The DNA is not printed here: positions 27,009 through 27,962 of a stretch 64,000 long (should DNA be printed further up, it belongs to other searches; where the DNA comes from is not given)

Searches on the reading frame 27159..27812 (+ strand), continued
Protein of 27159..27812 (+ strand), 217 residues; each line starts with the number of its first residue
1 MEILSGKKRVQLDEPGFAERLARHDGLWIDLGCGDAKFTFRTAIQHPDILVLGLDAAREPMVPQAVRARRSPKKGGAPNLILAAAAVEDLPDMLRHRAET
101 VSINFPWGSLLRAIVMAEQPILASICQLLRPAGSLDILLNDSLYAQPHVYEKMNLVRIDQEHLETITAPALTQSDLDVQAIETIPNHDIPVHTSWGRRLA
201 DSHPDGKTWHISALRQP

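Call 16: find_encoding_contigs(protein=P0008, flank=7000, max_places=2)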
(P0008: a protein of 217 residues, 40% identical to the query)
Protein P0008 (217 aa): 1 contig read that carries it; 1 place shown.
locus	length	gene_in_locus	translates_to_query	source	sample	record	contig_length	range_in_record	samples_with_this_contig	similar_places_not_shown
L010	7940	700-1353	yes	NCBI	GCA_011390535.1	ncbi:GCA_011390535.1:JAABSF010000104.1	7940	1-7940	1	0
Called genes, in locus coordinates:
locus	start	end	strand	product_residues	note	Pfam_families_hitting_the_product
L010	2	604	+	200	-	?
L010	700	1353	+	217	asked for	PF24675:NpmA, PF02390:Methyltransf_4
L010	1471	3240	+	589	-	PF03806:ABG_transport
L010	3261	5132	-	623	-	PF02028:BCCT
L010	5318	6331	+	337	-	PF00459:Inositol_P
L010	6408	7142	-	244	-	PF13489:Methyltransf_23, PF13847:Methyltransf_31, PF08241:Methyltransf_11, PF08242:Methyltransf_12, PF13649:Methyltransf_25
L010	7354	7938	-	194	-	?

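Call 23: find_related_loci(query=A1, collection=genome_contigs, flank=8000)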
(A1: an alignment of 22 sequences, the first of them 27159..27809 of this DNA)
Query A1 (217 aa) in genome_contigs; peptide patterns used: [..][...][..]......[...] (x = any residue, [..] = any of these).
444 stretches matched a pattern; 436 encode a relative of the query (tblastn E <= 1e-3); the best 80 are kept; 80 distinct loci.
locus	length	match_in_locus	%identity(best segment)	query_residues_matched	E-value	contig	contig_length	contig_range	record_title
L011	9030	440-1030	50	19-212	2e-63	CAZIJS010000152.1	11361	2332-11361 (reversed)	MAG TPA_asm: uncultured Myxococcales bacterium isolate SRP163575_co1_106 genome assembly, contig: NODE_12577_length_1136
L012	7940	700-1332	40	1-211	8e-50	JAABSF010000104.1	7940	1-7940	MAG: Deltaproteobacteria bacterium isolate S10.Bin075 Scaffold_87, whole genome shotgun sequence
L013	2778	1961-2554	38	1-199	5e-40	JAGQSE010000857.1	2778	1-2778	MAG: Acidobacteria bacterium isolate HKST-UBA06 2011-04-20_1_(paired)_contig_704804, whole genome shotgun sequence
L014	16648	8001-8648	31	1-217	5e-37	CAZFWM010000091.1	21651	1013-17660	MAG TPA_asm: uncultured Thermodesulfobacteriota bacterium isolate SRP077602_co7_231 genome assembly, contig: NODE_12044_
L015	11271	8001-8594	35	1-199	8e-36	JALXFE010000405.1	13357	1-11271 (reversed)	MAG: Thermoanaerobaculia bacterium isolate V2_maxbin2_scaf2bin.072 V2_NODE_510_length_13357_cov_7.622600, whole genome s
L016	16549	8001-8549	39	19-199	2e-34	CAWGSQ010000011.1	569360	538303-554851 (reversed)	MAG: uncultured Thermoleophilaceae bacterium isolate MFD04212.bin.2.167 genome assembly, contig: contig_7925, whole geno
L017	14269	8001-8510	35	29-197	7e-32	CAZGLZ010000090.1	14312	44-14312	MAG TPA_asm: uncultured Chloracidobacterium sp. isolate binchicken_co311_133 genome assembly, contig: NODE_7097_length_1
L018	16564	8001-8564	34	18-202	6e-33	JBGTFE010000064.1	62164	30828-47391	MAG: Pyrinomonadaceae bacterium isolate JTS-RE184 k141_98506, whole genome shotgun sequence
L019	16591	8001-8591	29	1-200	1e-32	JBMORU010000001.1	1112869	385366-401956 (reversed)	MAG: Patescibacteria group bacterium isolate Betzabe_MAG188 MAG188_1, whole genome shotgun sequence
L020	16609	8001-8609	35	1-209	2e-32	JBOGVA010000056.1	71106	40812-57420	MAG: Actinomycetota bacterium isolate M3-S_metawrap_bin.294 k127_1047552, whole genome shotgun sequence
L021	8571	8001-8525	37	29-202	2e-32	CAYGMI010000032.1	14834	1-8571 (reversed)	MAG TPA_asm: uncultured Candidatus Saccharibacteria bacterium isolate ERP116193_co2_98 genome assembly, contig: NODE_969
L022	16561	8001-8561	32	17-202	6e-32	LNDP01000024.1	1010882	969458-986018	MAG: Acidobacteria bacterium Ga0074141 Ga0074141_122.1, whole genome shotgun sequence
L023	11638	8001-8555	31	18-199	5e-32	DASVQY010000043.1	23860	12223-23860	MAG TPA_asm: Pyrinomonadaceae bacterium isolate SMAG_U3220 k141_819363, whole genome shotgun sequence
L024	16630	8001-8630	31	1-217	6e-32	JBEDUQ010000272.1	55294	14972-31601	MAG: Actinomycetota bacterium isolate Bin.002.pasture_P2 k127_5013400, whole genome shotgun sequence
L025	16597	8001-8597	33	2-199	9e-32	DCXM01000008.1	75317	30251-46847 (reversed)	MAG TPA_asm: Proteobacteria bacterium UBA2136 UBA2136_contig_3948, whole genome shotgun sequence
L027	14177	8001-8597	35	3-200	1e-31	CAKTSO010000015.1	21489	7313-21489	MAG: uncultured Clostridia bacterium isolate REFINED_METABAT215_TOP10_CONTIGS_1500_ASSEMBLY_K77_MERGED__Hadza_PheChl_Fib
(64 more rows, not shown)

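Call 24: search_dna_similar(query=window:27159-27809:+, collection=plasmids, mode=protein, max_evalue=0.001, max_rows=25)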
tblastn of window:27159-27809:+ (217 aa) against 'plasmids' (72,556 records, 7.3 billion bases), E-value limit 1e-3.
No match.

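Call 36: search_solved_structures(query=P0109, max_evalue=1e-10, show_alignments=3)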
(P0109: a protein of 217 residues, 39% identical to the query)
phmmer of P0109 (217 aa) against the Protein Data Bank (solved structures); distinct sequences matched with E-value up to 1e-10: 9.
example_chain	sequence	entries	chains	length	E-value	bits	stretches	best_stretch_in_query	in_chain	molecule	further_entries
3mq2_A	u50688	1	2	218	2.9e-84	285.4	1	1-215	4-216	16S rRNA methyltransferase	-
4x1o_A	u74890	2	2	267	2.7e-35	125.3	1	4-206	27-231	16S rRNA (adenine(1408)-N(1))-methyltransferase | Uncharacterized protein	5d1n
5bw5_A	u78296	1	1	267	7.1e-35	124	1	4-206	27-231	16S rRNA (adenine(1408)-N(1))-methyltransferase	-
5bw4_A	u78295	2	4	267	2.2e-33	119.1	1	4-206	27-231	16S rRNA (adenine(1408)-N(1))-methyltransferase | Uncharacterized protein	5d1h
7ehf_A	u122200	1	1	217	4.3e-23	85.4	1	3-201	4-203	16S rRNA methyltransferase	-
4rwz_A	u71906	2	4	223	5.3e-19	72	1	6-199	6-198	Putative rRNA methyltransferase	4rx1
3mte_A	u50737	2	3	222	7.5e-17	65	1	6-202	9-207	16S rRNA methylase | 16S rRNA (adenine(1408)-N(1))-methyltransferase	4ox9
3p2e_A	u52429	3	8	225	7.9e-17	64.9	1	6-202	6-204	16S rRNA methylase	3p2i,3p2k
3pb3_A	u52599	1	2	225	8.6e-17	64.8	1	6-203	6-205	16S rRNA methylase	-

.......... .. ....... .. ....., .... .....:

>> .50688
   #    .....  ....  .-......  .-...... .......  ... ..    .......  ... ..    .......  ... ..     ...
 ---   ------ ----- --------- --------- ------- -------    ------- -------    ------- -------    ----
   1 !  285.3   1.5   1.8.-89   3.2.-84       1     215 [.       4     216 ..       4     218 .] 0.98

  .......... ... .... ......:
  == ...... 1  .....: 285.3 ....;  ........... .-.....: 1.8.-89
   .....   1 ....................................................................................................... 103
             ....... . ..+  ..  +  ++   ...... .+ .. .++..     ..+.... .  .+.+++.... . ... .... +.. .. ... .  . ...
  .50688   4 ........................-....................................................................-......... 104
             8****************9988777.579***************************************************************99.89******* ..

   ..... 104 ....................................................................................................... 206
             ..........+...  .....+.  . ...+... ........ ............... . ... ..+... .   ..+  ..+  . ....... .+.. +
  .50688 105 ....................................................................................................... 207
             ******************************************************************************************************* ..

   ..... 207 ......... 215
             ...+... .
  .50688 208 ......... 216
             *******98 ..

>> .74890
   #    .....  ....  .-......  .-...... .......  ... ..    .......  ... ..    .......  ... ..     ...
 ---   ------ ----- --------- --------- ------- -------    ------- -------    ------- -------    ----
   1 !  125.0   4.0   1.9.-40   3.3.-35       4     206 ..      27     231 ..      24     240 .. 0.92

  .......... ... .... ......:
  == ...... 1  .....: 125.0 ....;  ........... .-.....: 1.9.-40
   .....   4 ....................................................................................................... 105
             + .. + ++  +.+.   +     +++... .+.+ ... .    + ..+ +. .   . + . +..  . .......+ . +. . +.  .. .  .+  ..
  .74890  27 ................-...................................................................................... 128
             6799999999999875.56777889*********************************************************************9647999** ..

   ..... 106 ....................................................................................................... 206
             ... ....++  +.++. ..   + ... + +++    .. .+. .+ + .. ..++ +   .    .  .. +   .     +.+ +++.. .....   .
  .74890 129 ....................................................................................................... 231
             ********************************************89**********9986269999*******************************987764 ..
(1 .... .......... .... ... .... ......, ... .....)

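Call 38: predict_structure(alignment_id=A2)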
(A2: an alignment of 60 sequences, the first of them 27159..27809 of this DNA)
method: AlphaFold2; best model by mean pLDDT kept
length: 217 residues; sequences in the alignment: 60
mean_pLDDT: 95.7   pTM: 0.92
mean pLDDT of the five models: 95.7, 95.2, 94.8, 94.7, 94.5
residues with pLDDT >= 90: 196; 70-90: 21; 50-70: 0; < 50: 0
segments of 3 or more residues with pLDDT < 50: none
pLDDT, mean of each block of 10 residues (from residue 1): 96 98 98 98 98 97 98 98 96 98 96 96 98 98 80 88 98 98 95 92 94 97
secondary structure, 60 per line:
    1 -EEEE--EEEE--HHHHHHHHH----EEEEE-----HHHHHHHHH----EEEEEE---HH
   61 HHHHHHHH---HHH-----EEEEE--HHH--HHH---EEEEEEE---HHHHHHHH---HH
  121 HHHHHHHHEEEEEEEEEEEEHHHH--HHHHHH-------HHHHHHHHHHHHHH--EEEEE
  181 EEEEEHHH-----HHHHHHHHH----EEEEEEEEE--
elements in order: E2-5 E8-11 H14-22 E27-31 H37-45 E50-55 H59-68 E80-84 E98-104 H108-115 H119-128 E129-140 H141-144 H147-152 H160-173 E176-185 H194-202 E207-215

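Call 39: search_solved_structures(query=L027:8001-8597:+, max_evalue=1e-10, show_alignments=2)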
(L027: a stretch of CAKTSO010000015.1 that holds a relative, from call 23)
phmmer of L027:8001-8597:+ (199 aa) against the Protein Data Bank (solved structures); distinct sequences matched with E-value up to 1e-10: 10.
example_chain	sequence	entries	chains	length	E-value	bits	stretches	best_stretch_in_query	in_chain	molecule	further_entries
3mte_A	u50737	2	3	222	1.9e-53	184.3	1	6-199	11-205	16S rRNA methylase | 16S rRNA (adenine(1408)-N(1))-methyltransferase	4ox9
3p2e_A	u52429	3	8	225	2e-53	184.3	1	6-199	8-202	16S rRNA methylase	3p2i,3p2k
3pb3_A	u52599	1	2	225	3.8e-53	183.3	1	6-199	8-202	16S rRNA methylase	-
4x1o_A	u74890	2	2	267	2e-36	128.8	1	1-198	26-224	16S rRNA (adenine(1408)-N(1))-methyltransferase | Uncharacterized protein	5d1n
5bw5_A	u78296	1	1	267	2.6e-35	125.2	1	1-198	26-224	16S rRNA (adenine(1408)-N(1))-methyltransferase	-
5bw4_A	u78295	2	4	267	1.1e-34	123.2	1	1-197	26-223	16S rRNA (adenine(1408)-N(1))-methyltransferase | Uncharacterized protein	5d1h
4rwz_A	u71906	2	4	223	4.3e-31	111.4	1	3-197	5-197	Putative rRNA methyltransferase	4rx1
7ehf_A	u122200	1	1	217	9e-29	103.9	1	10-198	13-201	16S rRNA methyltransferase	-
3mq2_A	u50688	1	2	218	3.2e-27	98.8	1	12-198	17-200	16S rRNA methyltransferase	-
7jlz_A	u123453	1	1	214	6.5e-25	91.3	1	2-198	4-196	16S rRNA methylase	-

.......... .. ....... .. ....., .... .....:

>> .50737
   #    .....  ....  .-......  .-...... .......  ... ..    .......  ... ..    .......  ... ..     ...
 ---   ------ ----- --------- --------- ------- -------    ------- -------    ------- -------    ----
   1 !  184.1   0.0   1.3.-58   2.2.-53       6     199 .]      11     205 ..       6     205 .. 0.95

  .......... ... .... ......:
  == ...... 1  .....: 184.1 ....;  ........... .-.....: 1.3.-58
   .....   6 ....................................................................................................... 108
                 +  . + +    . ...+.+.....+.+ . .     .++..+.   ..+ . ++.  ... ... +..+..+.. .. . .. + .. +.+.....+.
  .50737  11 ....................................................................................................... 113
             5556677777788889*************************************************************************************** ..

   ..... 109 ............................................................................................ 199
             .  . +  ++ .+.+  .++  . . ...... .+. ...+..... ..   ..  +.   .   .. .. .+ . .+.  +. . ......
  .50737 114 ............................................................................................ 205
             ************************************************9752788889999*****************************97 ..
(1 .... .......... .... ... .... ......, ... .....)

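Call 42: fold_search(model_id=the predicted structure, library=pdb)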
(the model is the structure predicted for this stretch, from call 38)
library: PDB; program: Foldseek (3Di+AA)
matches with E <= 10: 1849; with E <= 0.001: 970
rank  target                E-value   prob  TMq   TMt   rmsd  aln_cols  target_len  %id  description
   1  5bw4_B                1.3e-23  1.00  0.90  0.87   2.1       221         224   33  Crystal structure of the 16S rRNA (adenine(1408)-N(1))-methyltransferase W203A mutant with cosubstrate SAM from Catenu (released 2016-04-20)
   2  4x1o                  3.4e-23  1.00  0.88  0.87   2.9       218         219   33  Crystal structure of the 16S rRNA (adenine(1408)-N(1))-methyltransferase from Catenulisporales acidiphilia (released 2015-11-04)
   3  5bw5                  1.5e-22  1.00  0.88  0.88   2.9       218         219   33  Crystal structure of the 16S rRNA (adenine(1408)-N(1))-methyltransferase D21A mutant from Catenulisporales acidiphilia (released 2016-04-20)
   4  5d1h_B                1.6e-22  1.00  0.85  0.90   2.2       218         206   32  Crystal structure of the 16S rRNA (adenine(1408)-N(1))-methyltransferase W203A mutant from Catenulisporales acidiphili (released 2016-04-20)
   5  4rx1_A                5.7e-22  1.00  0.83  0.84   4.5       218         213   33  Crystal Structure of antibiotic-resistance methyltransferase Kmr (released 2015-03-11)
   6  7ehf                  8.1e-22  1.00  0.83  0.87   2.7       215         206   30  Crystal structure of the aminoglycoside resistance methyltransferase NpmB1 (released 2021-08-11)
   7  5bw4_A                1.3e-21  1.00  0.86  0.91   1.8       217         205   31  Crystal structure of the 16S rRNA (adenine(1408)-N(1))-methyltransferase W203A mutant with cosubstrate SAM from Catenu (released 2016-04-20)
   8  3mte_A                3.6e-21  1.00  0.92  0.91   2.0       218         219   25  Crystal Structure of 16S rRNA Methyltranferase (released 2010-12-08)
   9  5d1h_A                4.3e-21  1.00  0.86  0.91   1.7       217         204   30  Crystal structure of the 16S rRNA (adenine(1408)-N(1))-methyltransferase W203A mutant from Catenulisporales acidiphili (released 2016-04-20)
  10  5d1n                  4.9e-21  1.00  0.88  0.86   2.9       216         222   34  Crystal structure of the 16S rRNA (adenine(1408)-N(1))-methyltransferase with its reaction by-product SAH from Catenulis (released 2016-04-20)
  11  4rwz_B                6.6e-21  1.00  0.79  0.88   3.5       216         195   31  Crystal structure of the antibiotic-resistance methyltransferase Kmr (released 2015-03-11)
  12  4rx1_B                8.4e-21  1.00  0.81  0.88   3.3       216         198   32  Crystal Structure of antibiotic-resistance methyltransferase Kmr (released 2015-03-11)
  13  4rwz_A                1.4e-20  1.00  0.80  0.88   3.1       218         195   30  Crystal structure of the antibiotic-resistance methyltransferase Kmr (released 2015-03-11)
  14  3p2e_A                2.0e-19  1.00  0.84  0.90   3.7       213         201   24  Structure of an antibiotic related Methyltransferase (released 2010-11-17)
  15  3mq2_A                2.4e-19  1.00  0.91  0.91   2.1       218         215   27  Crystal Structure of 16S rRNA Methyltranferase KamB (released 2010-12-08)
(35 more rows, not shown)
